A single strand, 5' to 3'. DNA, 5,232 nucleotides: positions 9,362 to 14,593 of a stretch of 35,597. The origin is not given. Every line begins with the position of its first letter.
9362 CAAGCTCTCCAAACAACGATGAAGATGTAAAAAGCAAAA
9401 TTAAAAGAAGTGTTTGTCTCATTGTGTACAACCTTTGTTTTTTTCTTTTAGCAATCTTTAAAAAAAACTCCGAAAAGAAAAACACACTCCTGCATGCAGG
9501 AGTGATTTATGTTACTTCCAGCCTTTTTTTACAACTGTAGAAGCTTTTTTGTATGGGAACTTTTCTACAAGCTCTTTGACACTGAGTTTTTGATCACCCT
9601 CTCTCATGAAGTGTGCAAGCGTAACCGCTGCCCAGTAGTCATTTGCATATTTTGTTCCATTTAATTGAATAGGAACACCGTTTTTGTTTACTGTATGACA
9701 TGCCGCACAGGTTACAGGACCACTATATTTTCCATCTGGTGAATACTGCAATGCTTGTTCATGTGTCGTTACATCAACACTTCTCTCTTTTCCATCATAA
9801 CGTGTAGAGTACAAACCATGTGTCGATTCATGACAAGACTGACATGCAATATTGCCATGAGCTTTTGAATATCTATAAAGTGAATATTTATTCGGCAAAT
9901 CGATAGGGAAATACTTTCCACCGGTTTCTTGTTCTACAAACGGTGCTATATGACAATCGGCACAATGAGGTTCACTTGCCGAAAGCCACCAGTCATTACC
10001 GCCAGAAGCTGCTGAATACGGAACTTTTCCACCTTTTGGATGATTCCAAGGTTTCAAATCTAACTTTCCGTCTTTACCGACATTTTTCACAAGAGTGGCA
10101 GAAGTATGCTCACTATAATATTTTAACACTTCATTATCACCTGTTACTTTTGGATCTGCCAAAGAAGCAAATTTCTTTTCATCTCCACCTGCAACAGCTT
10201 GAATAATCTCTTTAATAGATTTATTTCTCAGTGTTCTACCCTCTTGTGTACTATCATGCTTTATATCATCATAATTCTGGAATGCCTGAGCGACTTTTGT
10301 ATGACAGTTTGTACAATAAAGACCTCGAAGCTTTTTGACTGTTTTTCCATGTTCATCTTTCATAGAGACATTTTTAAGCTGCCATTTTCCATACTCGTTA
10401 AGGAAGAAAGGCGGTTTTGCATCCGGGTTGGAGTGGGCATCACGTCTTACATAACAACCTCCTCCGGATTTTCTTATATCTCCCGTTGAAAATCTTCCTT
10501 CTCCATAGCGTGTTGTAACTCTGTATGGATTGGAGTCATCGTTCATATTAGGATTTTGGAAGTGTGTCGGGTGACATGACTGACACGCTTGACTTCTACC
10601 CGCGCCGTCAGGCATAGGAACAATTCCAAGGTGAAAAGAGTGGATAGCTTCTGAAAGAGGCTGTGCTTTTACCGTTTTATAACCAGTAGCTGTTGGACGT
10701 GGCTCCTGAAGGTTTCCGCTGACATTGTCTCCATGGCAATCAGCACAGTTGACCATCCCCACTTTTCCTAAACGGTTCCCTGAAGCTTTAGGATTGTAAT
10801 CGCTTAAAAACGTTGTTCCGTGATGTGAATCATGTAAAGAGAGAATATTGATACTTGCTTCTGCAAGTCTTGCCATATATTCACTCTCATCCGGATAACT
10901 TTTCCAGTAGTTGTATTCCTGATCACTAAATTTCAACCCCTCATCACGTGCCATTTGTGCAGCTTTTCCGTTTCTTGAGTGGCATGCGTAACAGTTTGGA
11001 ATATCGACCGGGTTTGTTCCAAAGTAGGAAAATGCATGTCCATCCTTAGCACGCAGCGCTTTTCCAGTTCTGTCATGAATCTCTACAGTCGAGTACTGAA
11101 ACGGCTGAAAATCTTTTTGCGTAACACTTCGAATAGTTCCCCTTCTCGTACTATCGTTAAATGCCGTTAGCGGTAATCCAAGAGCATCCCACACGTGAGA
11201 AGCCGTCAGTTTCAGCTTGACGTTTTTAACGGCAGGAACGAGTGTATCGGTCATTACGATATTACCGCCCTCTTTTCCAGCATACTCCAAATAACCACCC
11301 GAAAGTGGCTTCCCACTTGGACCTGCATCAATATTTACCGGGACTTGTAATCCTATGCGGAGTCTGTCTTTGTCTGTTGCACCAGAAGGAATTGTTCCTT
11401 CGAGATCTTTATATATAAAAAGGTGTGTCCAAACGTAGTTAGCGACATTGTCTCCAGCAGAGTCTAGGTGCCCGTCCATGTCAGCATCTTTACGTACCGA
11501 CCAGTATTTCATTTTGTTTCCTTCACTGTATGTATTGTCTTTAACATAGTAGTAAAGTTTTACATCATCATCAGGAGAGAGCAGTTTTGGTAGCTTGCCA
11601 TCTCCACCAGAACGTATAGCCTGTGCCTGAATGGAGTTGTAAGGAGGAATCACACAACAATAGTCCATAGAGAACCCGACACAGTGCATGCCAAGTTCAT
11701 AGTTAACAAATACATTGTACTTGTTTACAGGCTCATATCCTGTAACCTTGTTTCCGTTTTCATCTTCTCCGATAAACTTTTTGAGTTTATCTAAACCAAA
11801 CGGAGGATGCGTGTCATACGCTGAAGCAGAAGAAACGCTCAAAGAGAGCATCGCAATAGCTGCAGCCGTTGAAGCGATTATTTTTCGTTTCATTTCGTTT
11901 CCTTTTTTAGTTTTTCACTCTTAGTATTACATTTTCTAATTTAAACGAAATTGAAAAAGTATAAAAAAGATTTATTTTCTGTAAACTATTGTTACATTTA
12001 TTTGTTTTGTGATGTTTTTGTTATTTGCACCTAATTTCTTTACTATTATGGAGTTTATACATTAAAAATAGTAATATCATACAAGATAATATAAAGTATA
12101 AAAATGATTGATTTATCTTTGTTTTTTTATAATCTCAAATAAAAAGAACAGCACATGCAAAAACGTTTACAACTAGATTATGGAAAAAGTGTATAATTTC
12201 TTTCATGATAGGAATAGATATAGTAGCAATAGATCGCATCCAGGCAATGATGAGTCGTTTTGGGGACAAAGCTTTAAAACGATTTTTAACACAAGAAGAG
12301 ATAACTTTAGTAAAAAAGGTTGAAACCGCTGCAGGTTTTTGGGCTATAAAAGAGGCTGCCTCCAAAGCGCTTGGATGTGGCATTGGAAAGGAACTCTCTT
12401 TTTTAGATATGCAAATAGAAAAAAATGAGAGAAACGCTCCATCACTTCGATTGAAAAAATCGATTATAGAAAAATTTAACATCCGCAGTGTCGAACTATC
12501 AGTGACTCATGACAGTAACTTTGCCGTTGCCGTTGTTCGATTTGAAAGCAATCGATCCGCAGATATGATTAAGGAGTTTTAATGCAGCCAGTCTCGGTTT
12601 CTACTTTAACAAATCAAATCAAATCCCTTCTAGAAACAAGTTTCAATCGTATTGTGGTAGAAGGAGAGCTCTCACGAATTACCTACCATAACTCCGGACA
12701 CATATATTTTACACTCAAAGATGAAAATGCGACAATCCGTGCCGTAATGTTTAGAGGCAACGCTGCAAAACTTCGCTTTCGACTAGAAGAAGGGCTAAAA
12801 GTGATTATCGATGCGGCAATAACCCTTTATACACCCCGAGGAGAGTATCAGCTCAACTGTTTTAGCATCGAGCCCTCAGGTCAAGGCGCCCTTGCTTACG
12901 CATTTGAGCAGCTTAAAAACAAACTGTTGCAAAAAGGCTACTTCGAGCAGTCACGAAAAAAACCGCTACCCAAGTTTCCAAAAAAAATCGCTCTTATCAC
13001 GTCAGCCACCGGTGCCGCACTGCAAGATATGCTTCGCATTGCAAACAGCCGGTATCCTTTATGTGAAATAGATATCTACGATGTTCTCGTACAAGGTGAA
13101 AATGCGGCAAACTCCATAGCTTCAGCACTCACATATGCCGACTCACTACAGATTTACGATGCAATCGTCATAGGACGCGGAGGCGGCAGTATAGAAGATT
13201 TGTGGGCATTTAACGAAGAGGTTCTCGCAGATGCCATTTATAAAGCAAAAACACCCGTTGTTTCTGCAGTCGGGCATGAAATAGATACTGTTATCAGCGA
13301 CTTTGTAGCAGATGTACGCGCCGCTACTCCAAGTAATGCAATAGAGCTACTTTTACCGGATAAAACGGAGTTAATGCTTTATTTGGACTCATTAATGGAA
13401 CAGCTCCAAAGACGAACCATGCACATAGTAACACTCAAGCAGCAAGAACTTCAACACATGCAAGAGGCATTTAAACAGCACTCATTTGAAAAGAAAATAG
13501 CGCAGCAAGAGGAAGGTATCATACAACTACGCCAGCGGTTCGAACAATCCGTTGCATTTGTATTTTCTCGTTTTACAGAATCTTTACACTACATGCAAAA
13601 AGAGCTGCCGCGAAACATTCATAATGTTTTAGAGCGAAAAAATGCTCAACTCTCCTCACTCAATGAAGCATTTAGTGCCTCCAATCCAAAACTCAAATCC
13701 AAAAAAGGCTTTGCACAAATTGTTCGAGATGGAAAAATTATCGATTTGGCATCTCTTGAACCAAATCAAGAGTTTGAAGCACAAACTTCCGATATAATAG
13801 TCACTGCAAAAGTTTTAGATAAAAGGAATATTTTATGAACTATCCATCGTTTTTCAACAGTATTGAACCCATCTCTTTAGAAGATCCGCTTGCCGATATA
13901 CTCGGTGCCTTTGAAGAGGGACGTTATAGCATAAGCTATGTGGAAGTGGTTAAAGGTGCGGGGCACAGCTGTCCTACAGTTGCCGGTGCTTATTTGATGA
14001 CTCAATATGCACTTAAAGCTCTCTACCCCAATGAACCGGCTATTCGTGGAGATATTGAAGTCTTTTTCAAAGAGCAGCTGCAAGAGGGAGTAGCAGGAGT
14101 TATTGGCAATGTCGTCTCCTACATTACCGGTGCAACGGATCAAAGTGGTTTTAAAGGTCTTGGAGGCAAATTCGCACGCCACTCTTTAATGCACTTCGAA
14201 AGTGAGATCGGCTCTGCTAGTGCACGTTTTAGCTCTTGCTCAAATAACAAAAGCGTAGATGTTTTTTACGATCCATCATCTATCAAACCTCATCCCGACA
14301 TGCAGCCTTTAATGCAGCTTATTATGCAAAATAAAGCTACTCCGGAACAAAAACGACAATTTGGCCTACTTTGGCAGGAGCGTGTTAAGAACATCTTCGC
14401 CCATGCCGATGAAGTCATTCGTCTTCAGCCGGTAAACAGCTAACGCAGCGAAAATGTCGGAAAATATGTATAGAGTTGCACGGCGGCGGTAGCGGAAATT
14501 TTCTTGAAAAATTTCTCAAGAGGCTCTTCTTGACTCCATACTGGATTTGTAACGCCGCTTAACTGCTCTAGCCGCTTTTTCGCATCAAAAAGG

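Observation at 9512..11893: Orphan, monocistronic 793-aa heptaheme cytochrome c with a large heme-free N-terminal domain and four extra cysteines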

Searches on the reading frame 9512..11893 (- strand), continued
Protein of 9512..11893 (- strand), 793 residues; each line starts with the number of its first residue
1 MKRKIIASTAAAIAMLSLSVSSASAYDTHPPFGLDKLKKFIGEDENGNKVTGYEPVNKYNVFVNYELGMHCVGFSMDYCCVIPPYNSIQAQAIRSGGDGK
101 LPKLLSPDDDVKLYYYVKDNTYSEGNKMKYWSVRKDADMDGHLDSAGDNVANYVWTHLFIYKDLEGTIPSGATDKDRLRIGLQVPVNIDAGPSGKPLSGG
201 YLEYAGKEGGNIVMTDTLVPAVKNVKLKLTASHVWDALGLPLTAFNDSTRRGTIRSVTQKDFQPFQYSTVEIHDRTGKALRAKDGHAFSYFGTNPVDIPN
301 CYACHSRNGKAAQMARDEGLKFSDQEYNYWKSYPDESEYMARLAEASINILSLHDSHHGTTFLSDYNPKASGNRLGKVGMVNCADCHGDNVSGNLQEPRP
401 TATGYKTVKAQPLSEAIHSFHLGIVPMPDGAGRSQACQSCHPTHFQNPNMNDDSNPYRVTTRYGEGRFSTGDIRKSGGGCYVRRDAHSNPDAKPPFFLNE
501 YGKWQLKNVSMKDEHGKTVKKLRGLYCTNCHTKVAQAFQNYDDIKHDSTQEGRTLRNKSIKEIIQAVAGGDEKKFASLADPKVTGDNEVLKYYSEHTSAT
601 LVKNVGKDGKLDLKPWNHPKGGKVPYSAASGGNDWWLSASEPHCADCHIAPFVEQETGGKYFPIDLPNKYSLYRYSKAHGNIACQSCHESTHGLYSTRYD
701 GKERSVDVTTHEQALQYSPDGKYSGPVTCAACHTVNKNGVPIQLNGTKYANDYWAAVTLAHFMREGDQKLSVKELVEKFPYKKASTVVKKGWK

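Call 80: find_encoding_contigs(protein=P0428, flank=9000, max_places=1)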
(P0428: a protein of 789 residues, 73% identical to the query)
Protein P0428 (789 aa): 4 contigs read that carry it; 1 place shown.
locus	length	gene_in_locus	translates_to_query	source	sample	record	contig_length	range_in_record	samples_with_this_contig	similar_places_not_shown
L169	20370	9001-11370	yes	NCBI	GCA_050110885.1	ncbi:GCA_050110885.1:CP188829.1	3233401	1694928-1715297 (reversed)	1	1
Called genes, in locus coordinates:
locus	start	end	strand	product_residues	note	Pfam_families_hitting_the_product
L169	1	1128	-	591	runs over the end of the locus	PF00682:HMGL-like, PF02436:PYC_OADA, PF25919:BSH_CusB (faint), PF00364:Biotin_lipoyl, PF25973:BSH_CzcB (faint)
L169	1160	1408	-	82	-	PF04277:OAD_gamma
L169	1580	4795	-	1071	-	PF00873:ACR_tran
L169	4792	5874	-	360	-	PF25917:BSH_RND (weak), PF25973:BSH_CzcB, PF25967:RND-MFP_C (weak), PF25975:CzcB_C (faint), PF25989:YknX_C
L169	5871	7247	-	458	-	PF02321:OEP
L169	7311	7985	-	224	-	PF10677:DUF2490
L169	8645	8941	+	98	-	PF00034:Cytochrom_C, PF13442:Cytochrome_CBB3 (weak)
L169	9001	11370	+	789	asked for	PF14522:Cytochrome_C7 (faint), PF22113:Mtrc-MtrF_II-IV_dom (faint)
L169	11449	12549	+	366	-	PF13145:Rotamase_2, PF00639:Rotamase, PF13616:Rotamase_3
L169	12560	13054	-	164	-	PF08534:Redoxin, PF00578:AhpC-TSA, PF00085:Thioredoxin (weak), PF13905:Thioredoxin_8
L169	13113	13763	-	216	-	PF00034:Cytochrom_C, PF13442:Cytochrome_CBB3 (weak)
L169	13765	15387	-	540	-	PF00115:COX1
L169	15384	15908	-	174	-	PF00116:COX2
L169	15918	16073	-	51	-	-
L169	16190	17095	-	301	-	PF02535:Zip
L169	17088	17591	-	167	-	PF06803:DUF1232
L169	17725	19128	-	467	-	PF00753:Lactamase_B, PF00581:Rhodanese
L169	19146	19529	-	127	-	PF02656:DUF202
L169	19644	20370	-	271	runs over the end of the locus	PF00950:ABC-3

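Call 82: search_protein_families(library=pfam, alignment_id=A4, max_evalue=0.0001)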
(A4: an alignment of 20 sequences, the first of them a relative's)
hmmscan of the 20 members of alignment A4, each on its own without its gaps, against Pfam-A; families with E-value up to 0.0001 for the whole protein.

A. member 1, P0274 (806 aa): 2 families
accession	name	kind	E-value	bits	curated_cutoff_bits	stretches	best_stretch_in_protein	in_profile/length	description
PF14522.11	Cytochrome_C7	-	1.3e-07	31.8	24.8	0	673-758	13-66/67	Cytochrome c7 and related cytochrome c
PF22113.1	Mtrc-MtrF_II-IV_dom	-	2.1e-05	24.6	30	0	381-459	29-104/176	Outer membrane cytochrome MtrC/MtrF-like, domains II/IV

B. families by the number of members that match (of 20 scanned): 5 families
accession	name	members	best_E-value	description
PF14522.11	Cytochrome_C7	20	1.2e-11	Cytochrome c7 and related cytochrome c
PF22113.1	Mtrc-MtrF_II-IV_dom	18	1.9e-08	Outer membrane cytochrome MtrC/MtrF-like, domains II/IV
PF14537.11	Cytochrom_c3_2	10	2.6e-08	Cytochrome c3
PF02085.21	Cytochrom_CIII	1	1.4e-05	Class III cytochrome C family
PF13442.11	Cytochrome_CBB3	1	2.2e-05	Cytochrome C oxidase, cbb3-type, subunit III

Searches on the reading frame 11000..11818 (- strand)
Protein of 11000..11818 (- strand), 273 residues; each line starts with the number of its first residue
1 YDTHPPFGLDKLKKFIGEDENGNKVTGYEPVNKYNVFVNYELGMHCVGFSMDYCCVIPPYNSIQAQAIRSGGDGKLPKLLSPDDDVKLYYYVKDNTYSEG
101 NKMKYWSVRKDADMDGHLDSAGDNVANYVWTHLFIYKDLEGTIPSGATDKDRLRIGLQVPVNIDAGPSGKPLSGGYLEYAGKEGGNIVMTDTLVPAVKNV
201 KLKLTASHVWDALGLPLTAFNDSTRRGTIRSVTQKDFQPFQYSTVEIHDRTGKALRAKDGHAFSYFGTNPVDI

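Call 89: predict_structure(alignment_id=A5)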
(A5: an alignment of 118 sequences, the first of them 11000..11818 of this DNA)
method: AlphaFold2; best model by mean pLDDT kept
length: 273 residues; sequences in the alignment: 118
mean_pLDDT: 80.9   pTM: 0.77
mean pLDDT of the five models: 80.9, 79.9, 79.1, 75.2, 74.8
residues with pLDDT >= 90: 79; 70-90: 143; 50-70: 42; < 50: 9
segments of 3 or more residues with pLDDT < 50: 46-52
pLDDT, mean of each block of 10 residues (from residue 1): 71 83 85 89 53 62 90 87 95 64 75 93 87 83 88 89 75 86 87 84 88 67 69 73 91 91 86 57
secondary structure, 60 per line:
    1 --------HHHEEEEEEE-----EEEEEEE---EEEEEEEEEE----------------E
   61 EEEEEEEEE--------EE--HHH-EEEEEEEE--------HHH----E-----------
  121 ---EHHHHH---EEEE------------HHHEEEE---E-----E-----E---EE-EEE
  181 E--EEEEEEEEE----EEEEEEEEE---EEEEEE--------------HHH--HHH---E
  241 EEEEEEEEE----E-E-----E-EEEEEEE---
elements in order: E12-18 E24-30 E34-43 E60-69 E86-93 H125-129 E133-136 E152-155 E178-181 E184-192 E197-205 E209-214 E240-249 E264-270

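Call 91: fold_search(model_id=the predicted structure, library=pdb)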
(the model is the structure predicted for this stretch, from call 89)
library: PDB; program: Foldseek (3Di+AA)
matches with E <= 10: 266; with E <= 0.001: 0
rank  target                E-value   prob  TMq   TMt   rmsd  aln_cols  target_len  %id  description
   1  5cag                  1.4e-01  0.04  0.11  0.11  22.7       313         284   11  Crystal structure of a putative adhesin (BACOVA_02677) from Bacteroides ovatus ATCC 8483 at 3.00 A resolution (PSI Commu (released 2015-10-14)
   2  4x8c                  3.5e-01  0.16  0.18  0.10  11.8       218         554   11  Crystal structure of human peptidylarginine deiminase type4 (PAD4) in complex with GSK147 (released 2015-01-28)
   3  9huj_B                3.7e-01  0.08  0.19  0.11  14.8       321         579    9  CryoEM structure of human peptidylarginine deiminase type 4 (PAD4) in complex with heparin oligomer (12 subunits) (released 2025-10-22)
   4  1oyh_I                3.7e-01  0.03  0.12  0.09  20.1       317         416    7  Crystal Structure of P13 Alanine Variant of Antithrombin (released 2004-04-13)
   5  8sml_A                3.7e-01  0.03  0.13  0.08  19.6       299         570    9  hPAD4 bound to inhibitory Fab hI365 (released 2024-03-06)
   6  6vft_B                3.7e-01  0.02  0.12  0.09  38.8       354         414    8  Crystal structure of human delta protocadherin 17 EC1-EC4 (released 2020-03-11)
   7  4aqh_A                3.9e-01  0.03  0.10  0.08  20.6       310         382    9  Plasminogen activator inhibitor type-1 in complex with the inhibitor AZ3976 (released 2012-11-28)
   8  9huh_A                4.2e-01  0.04  0.14  0.08  18.2       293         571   11  CryoEM structure of human peptidylarginine deiminase type 4 (PAD4) in 10 mM calcium (released 2025-10-22)
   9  3nru_I                4.9e-01  0.04  0.07  0.12  22.5       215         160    8  Ligand binding domain of EPHA7 (released 2010-12-08)
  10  3nru_E                4.9e-01  0.04  0.07  0.12  20.5       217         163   10  Ligand binding domain of EPHA7 (released 2010-12-08)
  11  7t4d_A                4.9e-01  0.02  0.10  0.09  27.9       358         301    8  Pore structure of pore-forming toxin Epx4 (released 2022-03-16)
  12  2dex_X                5.2e-01  0.13  0.23  0.12  12.7       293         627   10  Crystal structure of human peptidylarginine deiminase 4 in complex with histone H3 N-terminal peptide including Arg17 (released 2006-04-11)
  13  2gd4_I                5.2e-01  0.02  0.10  0.07  22.3       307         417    7  Crystal Structure of the Antithrombin-S195A Factor Xa-Pentasaccharide Complex (released 2006-05-09)
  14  9dpz                  5.5e-01  0.14  0.18  0.09  12.1       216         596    9  Potent inhibition of the protein arginine deiminases (PAD1-4) by targeting a Ca2+ dependent allosteric binding site (released 2025-05-28)
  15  2dew_X                5.5e-01  0.13  0.22  0.12  13.2       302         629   10  Crystal structure of human peptidylarginine deiminase 4 in complex with histone H3 N-terminal tail including Arg8 (released 2006-04-11)
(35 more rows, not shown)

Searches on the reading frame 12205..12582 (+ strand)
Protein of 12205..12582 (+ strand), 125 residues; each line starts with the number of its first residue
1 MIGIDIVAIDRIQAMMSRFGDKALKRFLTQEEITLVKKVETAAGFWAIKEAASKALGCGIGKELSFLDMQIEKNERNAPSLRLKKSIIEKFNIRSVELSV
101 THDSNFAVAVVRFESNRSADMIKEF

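Call 14: search_protein_families(library=pfam, proteins=[window:12205-12582:+], max_evalue=0.001)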
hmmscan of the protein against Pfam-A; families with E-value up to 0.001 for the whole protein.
window:12205-12582:+ (125 aa): 1 family
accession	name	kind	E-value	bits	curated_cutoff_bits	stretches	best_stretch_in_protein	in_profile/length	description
PF01648.25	ACPS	-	2.9e-18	66.3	25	1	2-110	2-110/111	4'-phosphopantetheinyl transferase superfamily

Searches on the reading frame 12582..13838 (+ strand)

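Call 14: search_protein_families(library=pfam, proteins=[window:12582-13838:+], max_evalue=0.001)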
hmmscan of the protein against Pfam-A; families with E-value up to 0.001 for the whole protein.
window:12582-13838:+ (418 aa): 3 families
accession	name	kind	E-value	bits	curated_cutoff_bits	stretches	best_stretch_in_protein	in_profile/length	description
PF02601.20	Exonuc_VII_L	-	2.7e-82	277.2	35.9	1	120-409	1-314/315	Exonuclease VII, large subunit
PF13742.12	tRNA_anti_2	-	9.2e-31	106.4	27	1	5-96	2-94/95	OB-fold nucleic acid binding domain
PF01336.31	tRNA_anti-codon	-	1.4e-13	51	27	1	25-98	2-74/75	OB-fold nucleic acid binding domain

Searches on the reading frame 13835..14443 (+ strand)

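Call 14: search_protein_families(library=pfam, proteins=[window:13835-14443:+], max_evalue=0.001)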
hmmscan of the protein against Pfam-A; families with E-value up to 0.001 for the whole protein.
window:13835-14443:+ (202 aa): 1 family
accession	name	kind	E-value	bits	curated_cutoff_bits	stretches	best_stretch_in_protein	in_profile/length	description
PF02663.19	FmdE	-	5.3e-07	30.2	22.9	1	43-193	3-129/133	FmdE, Molybdenum formylmethanofuran dehydrogenase operon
